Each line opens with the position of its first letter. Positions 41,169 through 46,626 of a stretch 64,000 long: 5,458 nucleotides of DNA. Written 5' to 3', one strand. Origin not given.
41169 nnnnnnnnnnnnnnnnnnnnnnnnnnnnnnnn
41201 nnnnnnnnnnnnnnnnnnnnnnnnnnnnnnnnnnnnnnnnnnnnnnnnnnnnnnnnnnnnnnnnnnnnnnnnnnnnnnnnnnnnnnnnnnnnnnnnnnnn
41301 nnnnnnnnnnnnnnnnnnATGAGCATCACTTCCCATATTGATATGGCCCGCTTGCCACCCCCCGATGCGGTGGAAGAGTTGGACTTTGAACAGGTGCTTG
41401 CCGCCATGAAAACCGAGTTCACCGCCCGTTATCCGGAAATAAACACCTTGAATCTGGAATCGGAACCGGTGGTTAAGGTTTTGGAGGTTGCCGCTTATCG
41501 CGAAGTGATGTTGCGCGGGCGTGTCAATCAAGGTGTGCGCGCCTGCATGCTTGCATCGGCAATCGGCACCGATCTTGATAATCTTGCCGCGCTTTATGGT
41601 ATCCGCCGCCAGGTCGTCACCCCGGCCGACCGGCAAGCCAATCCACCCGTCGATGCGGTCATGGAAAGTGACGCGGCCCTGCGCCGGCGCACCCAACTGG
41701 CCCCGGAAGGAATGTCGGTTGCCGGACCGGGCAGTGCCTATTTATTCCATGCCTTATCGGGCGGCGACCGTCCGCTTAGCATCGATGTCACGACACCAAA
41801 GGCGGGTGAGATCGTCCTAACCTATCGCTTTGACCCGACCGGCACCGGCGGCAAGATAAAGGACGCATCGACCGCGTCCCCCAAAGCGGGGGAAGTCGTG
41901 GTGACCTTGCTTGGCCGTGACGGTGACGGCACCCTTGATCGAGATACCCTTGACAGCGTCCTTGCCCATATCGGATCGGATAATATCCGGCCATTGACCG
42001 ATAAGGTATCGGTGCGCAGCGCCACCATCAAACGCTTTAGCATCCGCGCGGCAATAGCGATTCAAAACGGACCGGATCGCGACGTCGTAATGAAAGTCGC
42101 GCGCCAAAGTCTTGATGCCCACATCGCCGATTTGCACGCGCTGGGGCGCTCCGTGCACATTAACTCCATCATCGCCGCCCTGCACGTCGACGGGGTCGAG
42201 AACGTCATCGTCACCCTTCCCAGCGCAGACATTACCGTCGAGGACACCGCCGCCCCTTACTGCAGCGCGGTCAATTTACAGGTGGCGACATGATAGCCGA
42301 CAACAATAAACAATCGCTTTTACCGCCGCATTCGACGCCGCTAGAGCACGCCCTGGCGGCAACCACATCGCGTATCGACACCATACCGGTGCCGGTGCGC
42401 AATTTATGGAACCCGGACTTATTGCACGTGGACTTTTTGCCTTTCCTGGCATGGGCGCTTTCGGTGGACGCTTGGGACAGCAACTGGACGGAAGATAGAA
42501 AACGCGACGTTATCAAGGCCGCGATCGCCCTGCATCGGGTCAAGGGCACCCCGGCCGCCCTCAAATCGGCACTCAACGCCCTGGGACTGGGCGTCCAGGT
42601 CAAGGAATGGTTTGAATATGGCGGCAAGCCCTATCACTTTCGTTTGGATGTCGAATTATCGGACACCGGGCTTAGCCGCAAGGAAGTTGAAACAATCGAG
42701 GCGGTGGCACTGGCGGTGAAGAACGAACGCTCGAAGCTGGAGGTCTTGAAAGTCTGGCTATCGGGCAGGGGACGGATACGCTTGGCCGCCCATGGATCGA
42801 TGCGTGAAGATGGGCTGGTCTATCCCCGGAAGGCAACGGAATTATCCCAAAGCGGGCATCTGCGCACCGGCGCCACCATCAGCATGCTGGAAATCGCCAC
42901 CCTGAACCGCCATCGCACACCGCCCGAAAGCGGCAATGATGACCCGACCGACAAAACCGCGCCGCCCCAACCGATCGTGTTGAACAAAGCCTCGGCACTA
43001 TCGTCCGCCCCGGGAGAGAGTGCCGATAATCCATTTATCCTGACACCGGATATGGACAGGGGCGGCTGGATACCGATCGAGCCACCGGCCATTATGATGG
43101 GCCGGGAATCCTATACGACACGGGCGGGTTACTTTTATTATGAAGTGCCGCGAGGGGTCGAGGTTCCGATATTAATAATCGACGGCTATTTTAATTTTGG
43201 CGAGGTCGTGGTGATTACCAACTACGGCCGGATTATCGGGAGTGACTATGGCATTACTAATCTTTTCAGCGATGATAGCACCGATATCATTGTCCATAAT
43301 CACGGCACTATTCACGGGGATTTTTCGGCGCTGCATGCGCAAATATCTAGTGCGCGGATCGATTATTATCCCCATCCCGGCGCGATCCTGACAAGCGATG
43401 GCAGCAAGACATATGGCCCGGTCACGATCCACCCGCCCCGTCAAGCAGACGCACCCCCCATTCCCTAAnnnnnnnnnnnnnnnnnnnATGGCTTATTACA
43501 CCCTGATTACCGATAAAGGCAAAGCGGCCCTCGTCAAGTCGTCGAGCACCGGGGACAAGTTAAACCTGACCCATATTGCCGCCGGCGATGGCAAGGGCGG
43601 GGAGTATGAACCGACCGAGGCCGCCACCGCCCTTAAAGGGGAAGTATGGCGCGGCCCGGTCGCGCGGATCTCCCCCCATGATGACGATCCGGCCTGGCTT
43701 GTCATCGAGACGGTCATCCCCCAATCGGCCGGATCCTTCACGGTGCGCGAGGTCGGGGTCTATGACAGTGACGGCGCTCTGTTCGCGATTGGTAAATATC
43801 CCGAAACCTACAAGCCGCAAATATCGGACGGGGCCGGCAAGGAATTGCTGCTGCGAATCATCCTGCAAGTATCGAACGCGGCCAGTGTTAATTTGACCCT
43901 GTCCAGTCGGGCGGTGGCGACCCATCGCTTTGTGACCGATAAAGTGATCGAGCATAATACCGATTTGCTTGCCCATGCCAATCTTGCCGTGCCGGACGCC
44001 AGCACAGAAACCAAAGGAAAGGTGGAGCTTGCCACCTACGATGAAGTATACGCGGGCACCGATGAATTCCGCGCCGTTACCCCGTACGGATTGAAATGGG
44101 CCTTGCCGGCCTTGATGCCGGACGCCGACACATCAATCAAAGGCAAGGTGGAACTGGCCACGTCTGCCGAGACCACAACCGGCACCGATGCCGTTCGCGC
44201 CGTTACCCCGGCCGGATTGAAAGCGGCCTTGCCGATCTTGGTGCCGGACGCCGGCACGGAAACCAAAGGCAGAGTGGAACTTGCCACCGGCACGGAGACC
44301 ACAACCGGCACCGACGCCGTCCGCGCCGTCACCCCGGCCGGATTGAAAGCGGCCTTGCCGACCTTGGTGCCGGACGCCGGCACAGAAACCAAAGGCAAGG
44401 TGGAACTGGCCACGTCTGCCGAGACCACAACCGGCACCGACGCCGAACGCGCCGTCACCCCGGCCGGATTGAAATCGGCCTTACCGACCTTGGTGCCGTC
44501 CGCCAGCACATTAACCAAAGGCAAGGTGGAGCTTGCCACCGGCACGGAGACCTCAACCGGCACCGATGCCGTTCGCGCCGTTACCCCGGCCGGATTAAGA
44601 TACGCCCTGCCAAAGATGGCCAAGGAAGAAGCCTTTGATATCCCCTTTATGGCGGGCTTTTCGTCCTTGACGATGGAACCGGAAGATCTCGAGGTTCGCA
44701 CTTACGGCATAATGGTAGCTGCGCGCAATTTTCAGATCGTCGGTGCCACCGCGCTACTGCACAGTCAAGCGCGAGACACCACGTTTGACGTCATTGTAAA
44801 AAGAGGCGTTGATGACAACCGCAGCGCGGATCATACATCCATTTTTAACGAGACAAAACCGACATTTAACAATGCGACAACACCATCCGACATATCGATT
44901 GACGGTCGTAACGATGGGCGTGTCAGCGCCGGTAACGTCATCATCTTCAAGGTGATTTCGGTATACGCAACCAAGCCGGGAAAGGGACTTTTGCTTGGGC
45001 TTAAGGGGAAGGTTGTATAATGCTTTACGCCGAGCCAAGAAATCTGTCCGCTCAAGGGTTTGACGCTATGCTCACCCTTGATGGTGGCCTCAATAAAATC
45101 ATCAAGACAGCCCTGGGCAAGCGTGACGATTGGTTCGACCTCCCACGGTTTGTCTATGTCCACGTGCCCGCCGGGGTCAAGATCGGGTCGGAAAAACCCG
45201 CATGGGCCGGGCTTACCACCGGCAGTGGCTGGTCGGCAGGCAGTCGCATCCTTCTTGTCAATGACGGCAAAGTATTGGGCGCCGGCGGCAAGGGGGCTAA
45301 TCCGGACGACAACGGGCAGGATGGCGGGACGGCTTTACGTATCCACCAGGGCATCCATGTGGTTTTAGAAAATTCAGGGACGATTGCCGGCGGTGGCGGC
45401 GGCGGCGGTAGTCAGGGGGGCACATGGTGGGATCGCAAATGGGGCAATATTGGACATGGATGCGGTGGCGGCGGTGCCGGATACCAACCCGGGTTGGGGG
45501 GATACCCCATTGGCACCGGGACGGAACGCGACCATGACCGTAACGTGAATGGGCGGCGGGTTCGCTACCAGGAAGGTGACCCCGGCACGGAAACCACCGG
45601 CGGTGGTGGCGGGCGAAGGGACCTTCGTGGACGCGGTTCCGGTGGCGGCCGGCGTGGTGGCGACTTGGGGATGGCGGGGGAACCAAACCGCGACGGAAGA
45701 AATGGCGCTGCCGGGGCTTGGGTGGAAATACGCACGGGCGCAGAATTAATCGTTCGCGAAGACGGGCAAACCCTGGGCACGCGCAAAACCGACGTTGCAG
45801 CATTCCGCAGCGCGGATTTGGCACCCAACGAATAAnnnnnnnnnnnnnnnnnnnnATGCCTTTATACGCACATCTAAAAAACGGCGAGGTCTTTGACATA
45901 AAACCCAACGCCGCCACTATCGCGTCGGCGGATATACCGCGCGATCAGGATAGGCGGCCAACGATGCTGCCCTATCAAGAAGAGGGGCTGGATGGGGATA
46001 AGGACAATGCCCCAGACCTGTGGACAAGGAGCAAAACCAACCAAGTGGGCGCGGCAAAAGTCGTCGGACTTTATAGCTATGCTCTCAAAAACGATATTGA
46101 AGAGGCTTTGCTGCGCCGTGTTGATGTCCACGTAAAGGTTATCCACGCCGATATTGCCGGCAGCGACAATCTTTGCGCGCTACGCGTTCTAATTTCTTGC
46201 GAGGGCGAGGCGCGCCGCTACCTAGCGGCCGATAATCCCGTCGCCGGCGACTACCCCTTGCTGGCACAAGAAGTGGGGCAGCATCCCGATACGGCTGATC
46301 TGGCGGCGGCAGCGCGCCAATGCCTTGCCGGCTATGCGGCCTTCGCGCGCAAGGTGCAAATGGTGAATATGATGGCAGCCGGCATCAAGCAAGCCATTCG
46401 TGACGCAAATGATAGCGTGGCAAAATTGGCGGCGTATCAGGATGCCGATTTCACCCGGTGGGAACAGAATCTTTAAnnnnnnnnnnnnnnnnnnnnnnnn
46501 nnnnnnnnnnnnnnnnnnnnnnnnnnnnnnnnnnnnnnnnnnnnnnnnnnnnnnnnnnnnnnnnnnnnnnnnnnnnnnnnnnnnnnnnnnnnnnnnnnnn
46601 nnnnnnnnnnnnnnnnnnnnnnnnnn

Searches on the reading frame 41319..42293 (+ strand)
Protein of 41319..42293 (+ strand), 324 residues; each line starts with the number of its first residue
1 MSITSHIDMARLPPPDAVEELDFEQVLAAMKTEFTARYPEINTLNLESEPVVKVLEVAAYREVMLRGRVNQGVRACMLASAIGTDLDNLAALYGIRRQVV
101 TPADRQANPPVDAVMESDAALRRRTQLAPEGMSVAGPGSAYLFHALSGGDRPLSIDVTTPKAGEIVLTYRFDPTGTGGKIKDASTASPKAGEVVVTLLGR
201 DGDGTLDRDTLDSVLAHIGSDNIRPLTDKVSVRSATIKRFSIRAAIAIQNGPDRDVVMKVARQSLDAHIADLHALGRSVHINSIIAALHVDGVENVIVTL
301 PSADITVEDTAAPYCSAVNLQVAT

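Call 9: search_protein_families(library=phrogs, proteins=[window:41319-42293:+], max_evalue=0.001)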
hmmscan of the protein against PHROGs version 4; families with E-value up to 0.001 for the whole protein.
window:41319-42293:+ (324 aa): 4 families
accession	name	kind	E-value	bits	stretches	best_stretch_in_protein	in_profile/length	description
phrog_4226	-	tail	7.4e-69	232.5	2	168-322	69-223/228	baseplate protein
phrog_6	-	tail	7.8e-60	204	1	2-323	51-406/548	baseplate wedge subunit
phrog_14699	-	unknown function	5.7e-12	46.4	1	269-319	1-51/59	-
phrog_1608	-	tail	2.4e-11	44.5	1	191-321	56-189/192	tail protein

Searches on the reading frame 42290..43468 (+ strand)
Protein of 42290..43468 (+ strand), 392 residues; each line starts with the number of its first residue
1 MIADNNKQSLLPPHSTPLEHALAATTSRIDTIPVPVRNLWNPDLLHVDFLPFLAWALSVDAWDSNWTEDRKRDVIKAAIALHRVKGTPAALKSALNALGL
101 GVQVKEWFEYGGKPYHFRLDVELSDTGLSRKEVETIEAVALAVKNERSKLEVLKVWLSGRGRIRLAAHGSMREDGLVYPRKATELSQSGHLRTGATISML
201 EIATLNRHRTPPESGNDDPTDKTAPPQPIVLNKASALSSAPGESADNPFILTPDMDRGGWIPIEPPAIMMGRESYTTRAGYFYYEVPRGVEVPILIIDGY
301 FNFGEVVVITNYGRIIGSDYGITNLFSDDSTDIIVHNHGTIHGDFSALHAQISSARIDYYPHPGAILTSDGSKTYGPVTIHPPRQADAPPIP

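Call 9: search_protein_families(library=phrogs, proteins=[window:42290-43468:+], max_evalue=0.001)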
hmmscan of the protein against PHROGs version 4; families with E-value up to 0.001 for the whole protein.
window:42290-43468:+ (392 aa): 8 families
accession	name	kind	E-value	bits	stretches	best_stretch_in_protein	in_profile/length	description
phrog_48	-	tail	5.5e-69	234.4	1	2-206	8-212/478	tail protein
phrog_5726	-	tail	8.4e-40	138.1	1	5-142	2-145/249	tail protein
phrog_9915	-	unknown function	9.6e-21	73.8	1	4-148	807-955/1813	-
phrog_34934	-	tail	2.7e-20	73.7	1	9-93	9-94/413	tail protein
phrog_14404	-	tail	1.1e-18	68.5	1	43-153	51-159/363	baseplate protein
phrog_29945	-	unknown function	3.6e-18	66.9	1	36-110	124-198/369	-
phrog_17612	-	tail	1.3e-06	28.7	1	9-113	2-100/406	tail protein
phrog_19272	-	unknown function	2.1e-06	28.4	1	7-103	4-102/288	-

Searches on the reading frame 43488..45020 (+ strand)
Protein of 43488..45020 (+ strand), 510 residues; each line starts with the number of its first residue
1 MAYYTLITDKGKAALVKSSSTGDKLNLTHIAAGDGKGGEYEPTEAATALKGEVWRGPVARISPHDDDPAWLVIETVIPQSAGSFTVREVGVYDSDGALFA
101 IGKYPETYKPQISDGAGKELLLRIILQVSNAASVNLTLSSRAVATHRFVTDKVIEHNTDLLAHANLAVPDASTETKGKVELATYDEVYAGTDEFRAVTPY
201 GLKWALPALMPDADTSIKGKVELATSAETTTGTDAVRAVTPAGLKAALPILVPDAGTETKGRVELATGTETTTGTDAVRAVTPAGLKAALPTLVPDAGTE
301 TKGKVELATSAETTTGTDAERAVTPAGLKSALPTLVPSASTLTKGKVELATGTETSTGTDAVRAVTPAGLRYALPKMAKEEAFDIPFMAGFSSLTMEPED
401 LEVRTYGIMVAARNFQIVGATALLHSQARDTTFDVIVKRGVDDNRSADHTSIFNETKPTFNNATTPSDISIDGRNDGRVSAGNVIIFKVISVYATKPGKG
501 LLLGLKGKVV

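Call 10: search_protein_families(library=phrogs, proteins=[window:43488-45020:+], max_evalue=0.001)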
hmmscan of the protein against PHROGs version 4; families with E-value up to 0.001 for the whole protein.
window:43488-45020:+ (510 aa): 38 families (the best 25 are shown)
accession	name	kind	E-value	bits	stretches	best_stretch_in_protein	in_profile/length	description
phrog_1780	-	tail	1.4e-53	183.7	1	2-166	5-169/855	tail collar fiber protein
phrog_6202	-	tail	4.8e-50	172.3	1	2-369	4-369/636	tail fiber protein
phrog_327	-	tail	1.7e-49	170.7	1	2-378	7-313/618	tail protein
phrog_2137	-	tail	1.8e-49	169.6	1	2-144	5-147/267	tail fiber protein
phrog_988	-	tail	2.2e-49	170.3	1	3-289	6-243/574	tail protein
phrog_910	-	tail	2.7e-49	169.7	4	166-247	47-126/497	tail collar fiber protein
phrog_5181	-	unknown function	7.4e-47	161.1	1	2-198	4-199/763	-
phrog_1162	-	tail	1.6e-46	160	1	2-157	5-163/354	tail fiber protein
phrog_381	-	tail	5.9e-43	148.9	1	3-322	5-267/566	tail fiber protein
phrog_295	-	tail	8.3e-41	141.6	1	2-302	165-441/794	tail fiber protein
phrog_11518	-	tail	1.5e-38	133.6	1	3-155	4-158/812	tail fiber protein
phrog_4618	-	tail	2e-35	123.3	1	1-182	3-179/413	tail collar fiber protein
phrog_27782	-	unknown function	5e-35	122.3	1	3-158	5-161/644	-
phrog_10153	-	tail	9.8e-35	121.1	1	3-159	5-157/327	tail fiber protein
phrog_15547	-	unknown function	3.4e-31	109.8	3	5-212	6-182/373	-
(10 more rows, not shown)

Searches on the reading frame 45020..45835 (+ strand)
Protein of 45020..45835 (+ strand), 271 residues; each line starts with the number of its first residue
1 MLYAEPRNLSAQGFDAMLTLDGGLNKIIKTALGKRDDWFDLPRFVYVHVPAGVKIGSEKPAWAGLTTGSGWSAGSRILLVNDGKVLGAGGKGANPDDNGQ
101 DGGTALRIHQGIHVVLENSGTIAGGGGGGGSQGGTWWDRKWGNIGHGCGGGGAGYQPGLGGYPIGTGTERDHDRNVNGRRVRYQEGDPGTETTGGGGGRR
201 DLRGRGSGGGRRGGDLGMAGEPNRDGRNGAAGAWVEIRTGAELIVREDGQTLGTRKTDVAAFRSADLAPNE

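Call 10: search_protein_families(library=phrogs, proteins=[window:45020-45835:+], max_evalue=0.001)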
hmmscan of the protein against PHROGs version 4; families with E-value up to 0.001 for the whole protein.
window:45020-45835:+ (271 aa): 3 families
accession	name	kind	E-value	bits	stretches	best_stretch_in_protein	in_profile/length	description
phrog_11439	-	tail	1.4e-20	74.1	1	49-248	581-765/775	tail fiber protein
phrog_10745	-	unknown function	3.4e-17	64.1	1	28-133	58-159/353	-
phrog_2056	-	tail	0.00012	22.8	1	79-233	108-247/267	tail fiber protein; host specificity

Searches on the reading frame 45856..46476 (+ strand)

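Call 10: search_protein_families(library=phrogs, proteins=[window:45856-46476:+], max_evalue=0.001)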
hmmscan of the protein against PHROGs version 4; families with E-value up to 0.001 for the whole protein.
window:45856-46476:+ (206 aa): 1 family
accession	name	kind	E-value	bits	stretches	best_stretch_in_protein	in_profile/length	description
phrog_32459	-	unknown function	1.8e-06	29.2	1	114-173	100-158/216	-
